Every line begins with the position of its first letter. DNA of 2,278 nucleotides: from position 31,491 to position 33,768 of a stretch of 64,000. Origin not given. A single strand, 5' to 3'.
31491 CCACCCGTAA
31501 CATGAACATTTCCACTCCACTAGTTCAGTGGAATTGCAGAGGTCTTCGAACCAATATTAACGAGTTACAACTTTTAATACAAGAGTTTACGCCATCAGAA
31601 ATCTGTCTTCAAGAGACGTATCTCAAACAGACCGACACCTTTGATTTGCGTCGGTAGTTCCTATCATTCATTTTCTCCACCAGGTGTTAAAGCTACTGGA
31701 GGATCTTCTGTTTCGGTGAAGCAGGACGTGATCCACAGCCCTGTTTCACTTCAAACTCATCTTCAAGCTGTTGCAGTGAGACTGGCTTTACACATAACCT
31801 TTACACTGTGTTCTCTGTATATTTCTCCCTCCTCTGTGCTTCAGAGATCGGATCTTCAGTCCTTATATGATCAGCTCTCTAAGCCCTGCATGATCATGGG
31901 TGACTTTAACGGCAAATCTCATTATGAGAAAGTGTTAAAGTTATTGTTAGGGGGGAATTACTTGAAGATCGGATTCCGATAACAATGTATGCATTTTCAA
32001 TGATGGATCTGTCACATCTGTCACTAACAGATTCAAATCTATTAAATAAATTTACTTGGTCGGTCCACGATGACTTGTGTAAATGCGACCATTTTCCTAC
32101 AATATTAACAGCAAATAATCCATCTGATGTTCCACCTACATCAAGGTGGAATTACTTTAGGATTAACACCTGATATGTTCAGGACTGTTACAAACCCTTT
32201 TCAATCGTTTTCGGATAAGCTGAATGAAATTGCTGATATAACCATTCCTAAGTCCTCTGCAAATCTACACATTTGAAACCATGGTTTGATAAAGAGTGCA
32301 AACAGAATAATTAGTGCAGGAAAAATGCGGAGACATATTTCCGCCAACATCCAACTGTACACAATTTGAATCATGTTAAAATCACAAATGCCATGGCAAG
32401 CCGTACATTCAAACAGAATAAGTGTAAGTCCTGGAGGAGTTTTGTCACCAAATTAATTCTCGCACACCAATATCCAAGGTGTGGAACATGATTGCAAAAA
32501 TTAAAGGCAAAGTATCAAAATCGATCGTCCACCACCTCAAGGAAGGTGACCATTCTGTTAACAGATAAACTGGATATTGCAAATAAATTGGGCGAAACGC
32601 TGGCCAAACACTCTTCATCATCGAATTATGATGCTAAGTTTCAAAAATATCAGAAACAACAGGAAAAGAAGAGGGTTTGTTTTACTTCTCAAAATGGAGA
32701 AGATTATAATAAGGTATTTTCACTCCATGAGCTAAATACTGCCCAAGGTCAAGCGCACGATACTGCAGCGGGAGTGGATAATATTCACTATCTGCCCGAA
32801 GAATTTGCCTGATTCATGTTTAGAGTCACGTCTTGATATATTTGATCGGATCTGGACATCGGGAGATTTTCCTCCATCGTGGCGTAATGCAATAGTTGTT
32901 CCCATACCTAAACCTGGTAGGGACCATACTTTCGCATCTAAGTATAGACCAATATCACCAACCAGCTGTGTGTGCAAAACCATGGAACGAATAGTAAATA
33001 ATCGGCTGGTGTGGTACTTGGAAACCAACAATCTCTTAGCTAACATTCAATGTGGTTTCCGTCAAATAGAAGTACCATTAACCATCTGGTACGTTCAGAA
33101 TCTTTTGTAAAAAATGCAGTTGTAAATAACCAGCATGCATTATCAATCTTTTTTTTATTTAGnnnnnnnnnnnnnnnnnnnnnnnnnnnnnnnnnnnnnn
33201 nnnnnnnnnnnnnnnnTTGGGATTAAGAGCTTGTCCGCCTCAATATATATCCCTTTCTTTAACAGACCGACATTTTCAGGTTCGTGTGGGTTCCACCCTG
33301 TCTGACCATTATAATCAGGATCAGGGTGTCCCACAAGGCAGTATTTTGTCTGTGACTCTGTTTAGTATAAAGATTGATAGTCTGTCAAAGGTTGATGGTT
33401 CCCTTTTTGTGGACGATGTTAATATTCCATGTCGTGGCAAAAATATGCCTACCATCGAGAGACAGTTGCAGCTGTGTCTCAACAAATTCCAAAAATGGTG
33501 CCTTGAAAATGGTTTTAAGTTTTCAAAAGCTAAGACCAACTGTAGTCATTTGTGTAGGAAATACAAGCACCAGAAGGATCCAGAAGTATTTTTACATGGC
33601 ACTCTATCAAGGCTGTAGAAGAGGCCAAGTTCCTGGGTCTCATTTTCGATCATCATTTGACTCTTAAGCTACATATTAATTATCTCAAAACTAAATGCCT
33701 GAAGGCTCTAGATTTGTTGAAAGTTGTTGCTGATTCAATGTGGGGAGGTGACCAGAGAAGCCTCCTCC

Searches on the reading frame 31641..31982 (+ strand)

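Call 57: search_protein_families(library=pfam, proteins=[window:31641-31982:+], max_evalue=0.01)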
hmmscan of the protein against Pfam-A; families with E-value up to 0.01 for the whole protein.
window:31641-31982:+ (113 aa): 2 families
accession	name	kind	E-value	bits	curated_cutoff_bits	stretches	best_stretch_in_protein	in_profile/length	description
PF14529.12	Exo_endo_phos_2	-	0.00087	19.6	27.4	1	55-93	2-43/117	Endonuclease-reverse transcriptase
PF03372.29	Exo_endo_phos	-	0.0088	16.3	24.5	1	14-93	65-158/225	Endonuclease/Exonuclease/phosphatase family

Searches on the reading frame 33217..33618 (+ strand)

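Call 57: search_protein_families(library=pfam, proteins=[window:33217-33618:+], max_evalue=0.01)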
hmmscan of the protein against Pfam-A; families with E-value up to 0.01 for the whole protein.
window:33217-33618:+ (133 aa): 1 family
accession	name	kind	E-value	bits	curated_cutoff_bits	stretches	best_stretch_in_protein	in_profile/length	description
PF00078.32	RVT_1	-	1.7e-10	41.4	29.6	1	28-111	110-193/205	Reverse transcriptase (RNA-dependent DNA polymerase)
